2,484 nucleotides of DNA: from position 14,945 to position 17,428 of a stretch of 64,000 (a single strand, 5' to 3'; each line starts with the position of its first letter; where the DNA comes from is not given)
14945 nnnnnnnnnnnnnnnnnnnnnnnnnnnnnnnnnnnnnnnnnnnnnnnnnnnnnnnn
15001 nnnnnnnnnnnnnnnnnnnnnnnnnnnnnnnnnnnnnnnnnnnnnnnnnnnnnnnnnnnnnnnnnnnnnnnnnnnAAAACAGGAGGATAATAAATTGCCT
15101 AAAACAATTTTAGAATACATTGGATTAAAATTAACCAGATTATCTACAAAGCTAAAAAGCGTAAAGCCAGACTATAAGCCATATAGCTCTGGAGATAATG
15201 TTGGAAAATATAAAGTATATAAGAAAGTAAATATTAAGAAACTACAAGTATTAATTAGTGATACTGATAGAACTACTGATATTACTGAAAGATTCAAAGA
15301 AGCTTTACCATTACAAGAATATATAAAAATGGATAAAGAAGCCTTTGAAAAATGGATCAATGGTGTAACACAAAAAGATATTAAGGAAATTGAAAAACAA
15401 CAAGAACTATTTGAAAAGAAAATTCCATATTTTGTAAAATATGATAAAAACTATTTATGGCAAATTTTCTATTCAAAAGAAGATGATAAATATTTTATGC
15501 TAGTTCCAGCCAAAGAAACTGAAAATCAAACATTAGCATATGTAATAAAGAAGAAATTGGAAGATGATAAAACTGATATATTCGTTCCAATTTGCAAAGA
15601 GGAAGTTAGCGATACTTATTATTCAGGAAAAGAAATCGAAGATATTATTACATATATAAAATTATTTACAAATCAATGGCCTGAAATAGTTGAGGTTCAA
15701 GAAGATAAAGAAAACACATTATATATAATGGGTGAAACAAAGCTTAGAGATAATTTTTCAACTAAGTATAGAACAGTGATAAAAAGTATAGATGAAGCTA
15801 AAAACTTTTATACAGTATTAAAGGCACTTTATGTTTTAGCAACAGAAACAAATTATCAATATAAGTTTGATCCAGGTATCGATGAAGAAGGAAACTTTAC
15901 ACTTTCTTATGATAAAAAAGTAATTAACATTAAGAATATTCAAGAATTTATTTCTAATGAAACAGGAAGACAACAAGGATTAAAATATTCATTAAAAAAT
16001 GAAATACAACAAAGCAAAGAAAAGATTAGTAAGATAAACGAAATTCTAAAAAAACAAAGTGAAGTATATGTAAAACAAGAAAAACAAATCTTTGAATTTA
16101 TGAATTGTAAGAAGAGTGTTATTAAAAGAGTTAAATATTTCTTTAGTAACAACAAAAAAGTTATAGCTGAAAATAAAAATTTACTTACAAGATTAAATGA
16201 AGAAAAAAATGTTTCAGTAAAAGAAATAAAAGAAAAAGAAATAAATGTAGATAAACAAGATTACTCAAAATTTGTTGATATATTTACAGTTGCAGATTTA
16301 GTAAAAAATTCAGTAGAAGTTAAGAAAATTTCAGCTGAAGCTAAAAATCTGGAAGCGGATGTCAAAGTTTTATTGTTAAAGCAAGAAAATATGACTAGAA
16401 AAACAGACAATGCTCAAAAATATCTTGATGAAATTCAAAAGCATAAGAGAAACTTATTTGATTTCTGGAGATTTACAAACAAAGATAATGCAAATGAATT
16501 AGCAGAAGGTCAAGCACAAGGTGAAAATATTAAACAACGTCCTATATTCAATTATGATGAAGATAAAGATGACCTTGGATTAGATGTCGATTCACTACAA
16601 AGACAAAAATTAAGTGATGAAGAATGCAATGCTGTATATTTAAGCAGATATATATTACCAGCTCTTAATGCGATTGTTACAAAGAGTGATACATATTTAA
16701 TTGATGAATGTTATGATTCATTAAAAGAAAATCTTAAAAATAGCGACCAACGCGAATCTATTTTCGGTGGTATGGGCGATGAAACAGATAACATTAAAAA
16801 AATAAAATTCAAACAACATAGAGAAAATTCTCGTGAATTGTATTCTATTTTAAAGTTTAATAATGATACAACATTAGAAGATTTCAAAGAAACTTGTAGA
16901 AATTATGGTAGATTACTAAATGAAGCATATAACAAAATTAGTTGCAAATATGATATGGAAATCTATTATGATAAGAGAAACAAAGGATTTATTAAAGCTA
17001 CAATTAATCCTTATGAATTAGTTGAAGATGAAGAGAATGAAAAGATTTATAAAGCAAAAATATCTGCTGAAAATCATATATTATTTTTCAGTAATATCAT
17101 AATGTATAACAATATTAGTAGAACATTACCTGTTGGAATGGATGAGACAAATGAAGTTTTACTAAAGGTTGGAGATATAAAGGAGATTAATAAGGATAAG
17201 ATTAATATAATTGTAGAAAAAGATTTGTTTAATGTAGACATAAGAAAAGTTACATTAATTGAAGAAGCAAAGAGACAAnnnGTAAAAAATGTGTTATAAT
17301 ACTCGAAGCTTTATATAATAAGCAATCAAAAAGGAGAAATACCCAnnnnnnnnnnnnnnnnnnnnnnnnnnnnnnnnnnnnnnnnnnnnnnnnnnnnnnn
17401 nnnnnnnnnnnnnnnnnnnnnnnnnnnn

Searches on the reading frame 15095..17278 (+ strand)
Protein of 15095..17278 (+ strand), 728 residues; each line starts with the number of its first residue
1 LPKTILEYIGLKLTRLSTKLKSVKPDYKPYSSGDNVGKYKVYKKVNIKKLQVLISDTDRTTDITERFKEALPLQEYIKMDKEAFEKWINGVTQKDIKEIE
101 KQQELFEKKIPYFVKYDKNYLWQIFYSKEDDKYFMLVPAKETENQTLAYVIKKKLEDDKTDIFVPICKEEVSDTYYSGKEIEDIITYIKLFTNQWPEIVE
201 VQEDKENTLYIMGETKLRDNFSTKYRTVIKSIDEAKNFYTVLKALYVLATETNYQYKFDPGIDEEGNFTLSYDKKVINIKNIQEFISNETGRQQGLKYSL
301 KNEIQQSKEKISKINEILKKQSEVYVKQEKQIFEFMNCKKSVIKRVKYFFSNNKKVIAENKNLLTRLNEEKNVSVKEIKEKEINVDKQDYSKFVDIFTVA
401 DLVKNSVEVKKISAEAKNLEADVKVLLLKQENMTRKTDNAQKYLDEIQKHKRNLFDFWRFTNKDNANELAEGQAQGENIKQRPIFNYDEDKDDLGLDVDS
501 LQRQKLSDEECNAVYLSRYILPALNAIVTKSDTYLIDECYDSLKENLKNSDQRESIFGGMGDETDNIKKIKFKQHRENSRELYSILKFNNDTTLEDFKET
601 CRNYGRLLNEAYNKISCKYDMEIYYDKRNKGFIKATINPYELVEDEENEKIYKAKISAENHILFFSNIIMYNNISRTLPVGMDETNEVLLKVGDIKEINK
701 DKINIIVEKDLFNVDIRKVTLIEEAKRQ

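Call 18: search_protein_families(library=pfam, proteins=[window:15095-17278:+], max_evalue=0.1)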
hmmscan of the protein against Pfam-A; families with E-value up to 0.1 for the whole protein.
window:15095-17278:+ (728 aa): 0 families

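Call 24: find_homologous_proteins(query=window:15095-17278:+, max_evalue=0.00001)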
Query window:15095-17278:+ (728 aa): 648 proteins with E <= 0.00001 among 8000 candidates; the best 120 are listed.
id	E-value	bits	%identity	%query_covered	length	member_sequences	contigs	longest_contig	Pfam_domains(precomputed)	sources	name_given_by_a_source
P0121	0.0e+0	1572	100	100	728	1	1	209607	-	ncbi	-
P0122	0.0e+0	1445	90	100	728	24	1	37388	-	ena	-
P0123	0.0e+0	1442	90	100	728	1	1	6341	-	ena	-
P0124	0.0e+0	1439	90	100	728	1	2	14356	-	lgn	-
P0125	0.0e+0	1438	90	100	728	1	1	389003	-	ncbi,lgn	-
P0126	0.0e+0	1437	90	100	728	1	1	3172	-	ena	-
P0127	0.0e+0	1435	89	100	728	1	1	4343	-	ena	-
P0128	0.0e+0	1434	89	100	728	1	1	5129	-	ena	-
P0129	0.0e+0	1434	89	100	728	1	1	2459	-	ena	-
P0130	0.0e+0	1433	89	100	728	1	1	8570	-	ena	-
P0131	0.0e+0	1433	89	100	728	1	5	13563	-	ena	-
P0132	0.0e+0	1433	89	100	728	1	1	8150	-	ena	-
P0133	0.0e+0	1432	89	100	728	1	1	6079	-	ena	-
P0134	0.0e+0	1430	89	100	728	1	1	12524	-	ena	-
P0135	0.0e+0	1429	89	100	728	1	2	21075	-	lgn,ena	-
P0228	5.0e-125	437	36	99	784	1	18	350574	-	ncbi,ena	-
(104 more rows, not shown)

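Call 28: search_protein_families(library=padloc, proteins=[window:15095-17278:+], max_evalue=0.1)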
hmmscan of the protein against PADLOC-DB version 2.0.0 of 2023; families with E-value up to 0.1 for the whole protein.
window:15095-17278:+ (728 aa): 0 families

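Call 29: search_protein_families(library=ncbifam, proteins=[window:15095-17278:+], max_evalue=0.1)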
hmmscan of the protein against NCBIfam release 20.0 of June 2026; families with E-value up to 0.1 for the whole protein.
window:15095-17278:+ (728 aa): 2 families
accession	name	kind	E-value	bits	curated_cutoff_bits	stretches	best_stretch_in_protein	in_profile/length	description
NF052504.1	sll1863_fam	domain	0.0069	16.6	35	1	400-452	11-64/93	sll1863 family stress response protein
NF010352.0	PRK13780.1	equivalog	0.078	12.9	110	0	267-321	32-84/88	phosphocarrier protein HPr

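Call 35: predict_structure(alignment_id=A2)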
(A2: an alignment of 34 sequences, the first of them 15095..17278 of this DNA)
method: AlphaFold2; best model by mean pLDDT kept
length: 728 residues; sequences in the alignment: 34
mean_pLDDT: 78.9   pTM: 0.60
mean pLDDT of the five models: 78.9, 78.0, 76.7, 74.3, 74.1
residues with pLDDT >= 90: 159; 70-90: 422; 50-70: 86; < 50: 61
segments of 3 or more residues with pLDDT < 50: 31-37, 109-121, 379-389, 466-481, 555-564
pLDDT, mean of each block of 10 residues (from residue 1): 74 83 77 50 76 82 83 88 82 82 61 42 67 79 76 77 60 87 94 89 79 82 88 94 95 90 90 90 91 87 87 87 84 76 76 74 78 54 43 68 91 89 85 82 80 73 53 41 72 89 92 94 90 91 81 47 55 74 87 91 94 88 85 87 76 85 92 83 88 73 78 77 72
secondary structure, 60 per line:
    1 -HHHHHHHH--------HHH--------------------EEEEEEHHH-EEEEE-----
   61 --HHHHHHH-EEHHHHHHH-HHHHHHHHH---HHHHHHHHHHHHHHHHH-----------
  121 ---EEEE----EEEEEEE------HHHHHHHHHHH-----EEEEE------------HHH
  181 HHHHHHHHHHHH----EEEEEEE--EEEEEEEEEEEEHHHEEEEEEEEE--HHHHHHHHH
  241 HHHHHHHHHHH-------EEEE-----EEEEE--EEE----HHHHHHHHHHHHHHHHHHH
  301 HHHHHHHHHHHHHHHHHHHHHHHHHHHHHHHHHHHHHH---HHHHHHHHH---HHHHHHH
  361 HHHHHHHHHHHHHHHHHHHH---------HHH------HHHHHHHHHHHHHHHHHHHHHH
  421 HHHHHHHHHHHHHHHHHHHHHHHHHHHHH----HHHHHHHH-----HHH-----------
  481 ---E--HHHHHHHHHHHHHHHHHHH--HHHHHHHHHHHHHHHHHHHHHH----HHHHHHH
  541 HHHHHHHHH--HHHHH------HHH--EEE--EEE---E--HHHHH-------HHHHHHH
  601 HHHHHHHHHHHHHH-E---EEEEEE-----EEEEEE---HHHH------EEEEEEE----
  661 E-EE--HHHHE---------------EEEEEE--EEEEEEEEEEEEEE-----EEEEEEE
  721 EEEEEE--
elements in order (helices of 4 or more, strands of 3 or more residues): H2-9 E41-46 E51-55 H63-69 H73-79 H81-89 H93-109 E124-127 E132-138 H145-155 E161-165 H178-192 E197-203 E206-217 E221-229 H232-251 E259-262 E268-272 E275-277 H282-338 H342-350 H354-380 H399-449 H454-461 H487-505 H508-529 H534-549 H552-556 E568-570 E573-575 H582-586 H594-614 E620-625 E631-636 H640-643 E650-656 H667-670 E687-692 E695-708 E714-726

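Call 42: search_protein_families(library=phrogs, proteins=[window:15095-17278:+], max_evalue=0.01)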
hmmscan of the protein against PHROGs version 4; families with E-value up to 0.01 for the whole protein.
window:15095-17278:+ (728 aa): 0 families

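Call 43: search_solved_structures(query=A2, max_evalue=1)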
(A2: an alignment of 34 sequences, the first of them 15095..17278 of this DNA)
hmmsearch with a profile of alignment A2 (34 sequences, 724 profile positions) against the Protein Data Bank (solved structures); distinct sequences matched with E-value up to 1: 0.

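Call 55: find_encoding_contigs(protein=P0121, flank=10000, max_places=2)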
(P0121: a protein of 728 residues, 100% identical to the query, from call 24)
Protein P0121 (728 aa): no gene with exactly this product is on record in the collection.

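Call 57: search_protein_representatives(alignment_id=A2)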
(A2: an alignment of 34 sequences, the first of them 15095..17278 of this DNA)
Query: 34 sequences, 724 profile positions. Proteins with E-value up to 0.001 (for the whole library): 528; up to 1e-10: 326; up to 1e-30: 160. The best 150 are listed.
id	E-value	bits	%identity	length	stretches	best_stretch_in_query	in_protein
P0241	1.2e-296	1002.4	-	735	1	1-724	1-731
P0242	2.3e-294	994.8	-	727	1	1-718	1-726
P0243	6.9e-266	900.6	-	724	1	1-720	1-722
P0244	3.8e-224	762.7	-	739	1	1-720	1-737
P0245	6.0e-216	735.5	-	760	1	1-722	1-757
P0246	2.2e-209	713.9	-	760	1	1-721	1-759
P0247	2.1e-197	674.2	-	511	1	1-517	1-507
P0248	2.0e-187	641.3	-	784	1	3-721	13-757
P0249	2.1e-187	641.2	-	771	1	5-720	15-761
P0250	9.8e-179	612.5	-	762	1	6-713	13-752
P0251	1.0e-178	612.5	-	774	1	5-720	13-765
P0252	2.4e-178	611.2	-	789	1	6-721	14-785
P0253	5.5e-177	606.7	-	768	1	6-720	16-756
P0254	2.6e-175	601.2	-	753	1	6-720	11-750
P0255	2.5e-174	597.9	-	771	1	4-721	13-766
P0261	8.7e-171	586.2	-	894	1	4-693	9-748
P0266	1.6e-167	575.5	-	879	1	6-720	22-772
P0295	5.2e-118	411.8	-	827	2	157-716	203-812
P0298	1.8e-114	400.1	-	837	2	154-703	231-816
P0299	9.3e-112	391.1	-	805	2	49-710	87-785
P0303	7.4e-103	361.7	-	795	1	4-718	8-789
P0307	5.8e-101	355.4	-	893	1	4-702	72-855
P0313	2.6e-92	326.8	-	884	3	159-723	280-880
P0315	2.6e-90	320.2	-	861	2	79-709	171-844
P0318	3.9e-87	309.7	-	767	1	36-719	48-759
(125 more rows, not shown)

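Call 58: search_protein_families(library=pfam, proteins=[P0261, P0266, P0295, P0298, P0299, P0307, P0313, P0315, P0303, P0318], max_evalue=0.01)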
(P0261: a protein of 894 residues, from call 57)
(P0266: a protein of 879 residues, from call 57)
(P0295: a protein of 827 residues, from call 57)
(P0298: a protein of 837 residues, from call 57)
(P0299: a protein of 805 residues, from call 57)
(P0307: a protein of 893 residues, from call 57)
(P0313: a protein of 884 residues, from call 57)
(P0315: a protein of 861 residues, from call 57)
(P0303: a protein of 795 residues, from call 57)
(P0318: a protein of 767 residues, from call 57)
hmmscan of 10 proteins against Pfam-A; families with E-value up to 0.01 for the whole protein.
P0261 (894 aa): 0 families

P0266 (879 aa): 1 family
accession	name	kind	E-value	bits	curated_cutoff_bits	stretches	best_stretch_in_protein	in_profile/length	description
PF10046.14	BLOC1_2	-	0.0012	19.6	33.4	1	410-486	6-82/96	Biogenesis of lysosome-related organelles complex-1 subunit 2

P0295 (827 aa): 0 families

P0298 (837 aa): 0 families

P0299 (805 aa): 0 families

P0307 (893 aa): 0 families

P0313 (884 aa): 0 families

P0315 (861 aa): 0 families

P0303 (795 aa): 0 families

P0318 (767 aa): 0 families

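Call 64: fold_search(model_id=the predicted structure, library=pdb)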
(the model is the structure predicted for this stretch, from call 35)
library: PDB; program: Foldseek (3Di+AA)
matches with E <= 10: 278; with E <= 0.001: 0
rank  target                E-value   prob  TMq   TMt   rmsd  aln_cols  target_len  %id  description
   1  2j3z_E                1.1e-03  1.00  0.15  0.25  19.6       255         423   11  Crystal structure of the enzymatic component C2-I of the C2-toxin from Clostridium botulinum at pH 6.1 (released 2006-10-11)
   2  1gze_C                1.8e-03  1.00  0.16  0.48  10.4       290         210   11  Structure of the Clostridium botulinum C3 exoenzyme (L177C mutant) (released 2002-08-29)
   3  2j3z_C                2.4e-03  1.00  0.17  0.28  10.4       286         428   12  Crystal structure of the enzymatic component C2-I of the C2-toxin from Clostridium botulinum at pH 6.1 (released 2006-10-11)
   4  2j3x                  2.5e-03  1.00  0.15  0.25  19.6       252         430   13  Crystal structure of the enzymatic component C2-I of the C2-toxin from Clostridium botulinum at pH 3.0 (mut-S361R) (released 2006-10-11)
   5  2j3z_A                3.5e-03  1.00  0.16  0.26  10.7       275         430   11  Crystal structure of the enzymatic component C2-I of the C2-toxin from Clostridium botulinum at pH 6.1 (released 2006-10-11)
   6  2wn5                  6.8e-03  1.00  0.12  0.21   5.6       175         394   11  Structural Basis for Substrate Recognition in the Enzymatic Component of ADP-ribosyltransferase Toxin CDTa from Clostrid (released 2009-08-18)
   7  2wn6                  7.2e-03  1.00  0.13  0.23   3.9       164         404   12  Structural Basis for Substrate Recognition in the Enzymatic Component of ADP-ribosyltransferase Toxin CDTa from Clostrid (released 2009-08-18)
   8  2wn8                  7.9e-03  1.00  0.12  0.22   3.7       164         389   10  Structural Basis for Substrate Recognition in the Enzymatic Component of ADP-ribosyltransferase Toxin CDTa from Clostrid (released 2009-08-18)
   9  3buz_A                8.7e-03  0.99  0.13  0.21  12.4       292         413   12  Crystal structure of ia-bTAD-actin complex (released 2008-05-13)
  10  6x6x_A                9.6e-03  1.00  0.17  0.29  10.2       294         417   12  Crystal structure of enzymatic binary toxin component from Clostridium difficile in complex with (released 2021-07-28)
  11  6x6w                  1.0e-02  0.99  0.14  0.24  18.3       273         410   15  Crystal structure of inactive enzymatic binary toxin component from Clostridium difficile (released 2021-07-28)
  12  1giq_A                1.3e-02  1.00  0.16  0.27  10.5       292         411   11  Crystal Structure of the Enzymatic Componet of Iota-Toxin from Clostridium Perfringens with NADH (released 2003-01-14)
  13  6v1s_Z                1.3e-02  0.99  0.13  0.23  13.3       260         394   10  Structure of the Clostridioides difficile transferase toxin (released 2020-03-18)
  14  4h0x_A                1.5e-02  0.97  0.12  0.19  15.3       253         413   11  Crystal structure of NAD+-Ia(E380A)-actin complex (released 2013-02-20)
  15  6x6v_A                1.5e-02  0.99  0.16  0.25  12.4       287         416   11  Crystal structure of inactive enzymatic binary toxin component from Clostridium difficile in complex with NADPH (released 2021-07-28)
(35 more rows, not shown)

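Call 66: search_protein_families(library=pfam, alignment_id=A2, max_evalue=10)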
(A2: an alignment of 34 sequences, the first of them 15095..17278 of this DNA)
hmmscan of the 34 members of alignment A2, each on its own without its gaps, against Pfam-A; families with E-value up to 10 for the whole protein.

A. member 1, window:15095-17278:+ (728 aa): 0 families

B. families by the number of members that match (of 34 scanned): 45 families (the first 25 are shown)
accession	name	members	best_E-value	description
PF04127.22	DFP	6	0.00048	DNA/pantothenate metabolism flavoprotein C-terminal domain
PF08720.15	Hema_stalk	6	0.54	Influenza C hemagglutinin stalk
PF16533.10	SOAR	3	0.81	STIM1 Orai1-activating region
PF20933.2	HpHbR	2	0.0043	Haptoglobin-hemoglobin receptor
PF10779.14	XhlA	2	0.0072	Haemolysin XhlA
PF10473.14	CENP-F_leu_zip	2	0.013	Leucine-rich repeats of kinetochore protein Cenp-F/LEK1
PF11932.13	DUF3450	2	0.15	Protein of unknown function (DUF3450)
PF17261.7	DUF5327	2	1.1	Family of unknown function (DUF5327)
PF13708.11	DUF4942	1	0.0017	Domain of unknown function (DUF4942)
PF18643.7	RE_BsaWI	1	0.023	BsaWI restriction endonuclease type 2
PF16188.10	Peptidase_M24_C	1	0.03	C-terminal region of peptidase_M24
PF25308.1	Rgr-1_C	1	0.043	Rgr-1, C-terminal domain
PF01418.23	HTH_6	1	0.044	Helix-turn-helix domain, rpiR family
PF03820.22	SFXNs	1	0.048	Sideroflexins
PF05266.19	DUF724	1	0.061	Protein of unknown function (DUF724)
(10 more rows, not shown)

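Call 76: find_encoding_contigs(protein=P0228, flank=6000, max_places=1)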
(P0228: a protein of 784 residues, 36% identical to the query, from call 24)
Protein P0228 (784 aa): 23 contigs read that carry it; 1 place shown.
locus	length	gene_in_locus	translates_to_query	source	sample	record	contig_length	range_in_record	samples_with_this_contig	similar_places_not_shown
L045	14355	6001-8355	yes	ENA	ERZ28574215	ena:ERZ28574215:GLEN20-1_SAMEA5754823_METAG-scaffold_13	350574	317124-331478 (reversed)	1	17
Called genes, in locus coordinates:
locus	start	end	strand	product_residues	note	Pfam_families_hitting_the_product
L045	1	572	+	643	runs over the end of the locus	PF02824:TGS, PF07973:tRNA_SAD, PF00587:tRNA-synt_2b, PF03129:HGTP_anticodon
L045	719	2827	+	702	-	-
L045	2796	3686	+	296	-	-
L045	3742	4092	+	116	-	PF14792:DNA_pol_B_palm (weak), PF01909:NTP_transf_2, PF18765:Polbeta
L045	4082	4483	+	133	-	PF05168:HEPN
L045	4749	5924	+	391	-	PF00587:tRNA-synt_2b, PF03129:HGTP_anticodon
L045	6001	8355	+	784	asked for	-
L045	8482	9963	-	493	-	PF09547:SpoIVA_ATPase, PF20438:SpoIVA_middle, PF20439:SpoIVA_C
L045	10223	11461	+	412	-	PF01704:UDPGP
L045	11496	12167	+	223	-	PF00132:Hexapep, PF25084:LbH_EIF2B, PF25087:GMPPB_C, PF00132:Hexapep (weak)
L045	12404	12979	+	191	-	PF02559:CarD_TRCF_RID, PF21095:CarD_C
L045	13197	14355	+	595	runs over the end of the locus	PF01807:Zn_ribbon_DnaG, PF08275:DNAG_N, PF01751:Toprim, PF13155:Toprim_2, PF13362:Toprim_3 (weak), PF13662:Toprim_4, PF10410:DnaB_bind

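Call 77: find_encoding_contigs(protein=P0307, flank=6000, max_places=1)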
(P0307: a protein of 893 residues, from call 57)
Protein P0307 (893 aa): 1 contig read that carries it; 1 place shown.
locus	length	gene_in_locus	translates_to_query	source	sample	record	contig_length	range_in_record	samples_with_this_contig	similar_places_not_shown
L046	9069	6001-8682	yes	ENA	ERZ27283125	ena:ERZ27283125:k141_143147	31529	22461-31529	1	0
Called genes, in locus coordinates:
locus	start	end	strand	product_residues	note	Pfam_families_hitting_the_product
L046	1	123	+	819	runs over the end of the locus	PF13173:AAA_14 (faint), PF00004:AAA, PF17871:AAA_lid_9, PF00158:Sigma54_activat (weak), PF00004:AAA, PF07724:AAA_2, PF07728:AAA_5, PF10431:ClpB_D2-small, +9 more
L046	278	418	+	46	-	-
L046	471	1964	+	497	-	-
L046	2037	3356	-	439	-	PF00089:Trypsin, PF13365:Trypsin_2, PF00595:PDZ, PF13180:PDZ_2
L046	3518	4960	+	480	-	PF01225:Mur_ligase, PF08245:Mur_ligase_M, PF02875:Mur_ligase_C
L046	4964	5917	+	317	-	PF21694:DNA_pol3_delta_C (weak)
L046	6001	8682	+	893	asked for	-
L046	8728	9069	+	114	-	?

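Call 86: find_encoding_contigs(protein=P0313, flank=6000, max_places=1)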
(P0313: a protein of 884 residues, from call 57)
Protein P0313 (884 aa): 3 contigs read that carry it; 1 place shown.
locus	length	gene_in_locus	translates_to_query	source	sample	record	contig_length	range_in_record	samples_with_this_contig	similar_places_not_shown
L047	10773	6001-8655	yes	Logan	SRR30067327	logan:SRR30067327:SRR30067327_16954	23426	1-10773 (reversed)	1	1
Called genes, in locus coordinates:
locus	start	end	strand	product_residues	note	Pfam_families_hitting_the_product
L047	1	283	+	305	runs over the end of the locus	-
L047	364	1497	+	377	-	PF02481:DNA_processg_A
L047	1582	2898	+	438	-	PF00009:GTP_EFTU, PF01926:MMR_HSR1, PF02421:FeoB_N, PF04548:AIG1 (weak), PF00009:GTP_EFTU, PF01926:MMR_HSR1, PF02421:FeoB_N, PF14714:KH_dom-like, +4 more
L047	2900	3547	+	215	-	PF02660:G3P_acyltransf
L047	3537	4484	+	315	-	PF02390:Methyltransf_4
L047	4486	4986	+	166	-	PF02075:RuvC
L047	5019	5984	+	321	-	PF06144:DNA_pol3_delta (weak)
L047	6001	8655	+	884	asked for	-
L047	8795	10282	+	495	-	PF02384:N6_Mtase, PF07669:Eco57I (weak)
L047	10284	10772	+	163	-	?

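Call 87: find_encoding_contigs(protein=P0303, flank=6000, max_places=1)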
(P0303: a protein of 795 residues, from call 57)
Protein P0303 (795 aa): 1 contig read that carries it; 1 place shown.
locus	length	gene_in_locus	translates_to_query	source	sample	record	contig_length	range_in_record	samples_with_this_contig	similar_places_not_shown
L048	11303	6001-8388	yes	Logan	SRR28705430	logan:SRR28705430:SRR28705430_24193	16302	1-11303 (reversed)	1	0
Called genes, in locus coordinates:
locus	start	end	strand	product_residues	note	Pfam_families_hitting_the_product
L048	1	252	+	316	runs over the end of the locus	PF01565:FAD_binding_4, PF02873:MurB_C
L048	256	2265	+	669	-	PF01933:CofD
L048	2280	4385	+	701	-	PF12439:GDE_N, PF06202:GDE_C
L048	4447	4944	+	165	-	PF02075:RuvC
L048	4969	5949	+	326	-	PF21694:DNA_pol3_delta_C (weak)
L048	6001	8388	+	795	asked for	-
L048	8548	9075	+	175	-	-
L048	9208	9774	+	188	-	PF08207:EFP_N, PF01132:EFP, PF09285:Elong-fact-P_C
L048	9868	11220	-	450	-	PF00817:IMS, PF11798:IMS_HHH (faint), PF11799:IMS_C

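Call 90: search_protein_families(library=ncbifam, proteins=[L046:4964-5914:+, L047:5019-5981:+, L048:4969-5946:+], max_evalue=0.01)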
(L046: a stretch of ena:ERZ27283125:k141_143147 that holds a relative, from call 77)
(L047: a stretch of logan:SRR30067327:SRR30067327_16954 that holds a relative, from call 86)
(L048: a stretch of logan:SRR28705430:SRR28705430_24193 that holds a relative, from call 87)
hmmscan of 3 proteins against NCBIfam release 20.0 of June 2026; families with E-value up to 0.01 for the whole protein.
L046:4964-5914:+ (317 aa): 1 family
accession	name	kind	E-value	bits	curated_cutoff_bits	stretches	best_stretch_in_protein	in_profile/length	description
TIGR01128.2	holA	equivalog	4.3e-36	124.8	80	1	3-317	1-316/316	DNA polymerase III subunit delta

L047:5019-5981:+ (321 aa): 2 families
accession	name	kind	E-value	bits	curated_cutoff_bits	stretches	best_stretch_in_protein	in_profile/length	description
TIGR01128.2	holA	equivalog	1.3e-30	106.9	80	1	4-318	1-313/316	DNA polymerase III subunit delta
TIGR02397.1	dnaX_nterm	equivalog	0.002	17.5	250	1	183-273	224-311/355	DNA polymerase III subunit gamma/tau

L048:4969-5946:+ (326 aa): 1 family
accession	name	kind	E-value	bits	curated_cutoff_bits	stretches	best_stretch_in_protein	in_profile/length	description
TIGR01128.2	holA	equivalog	1.7e-35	122.9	80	1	6-313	3-304/316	DNA polymerase III subunit delta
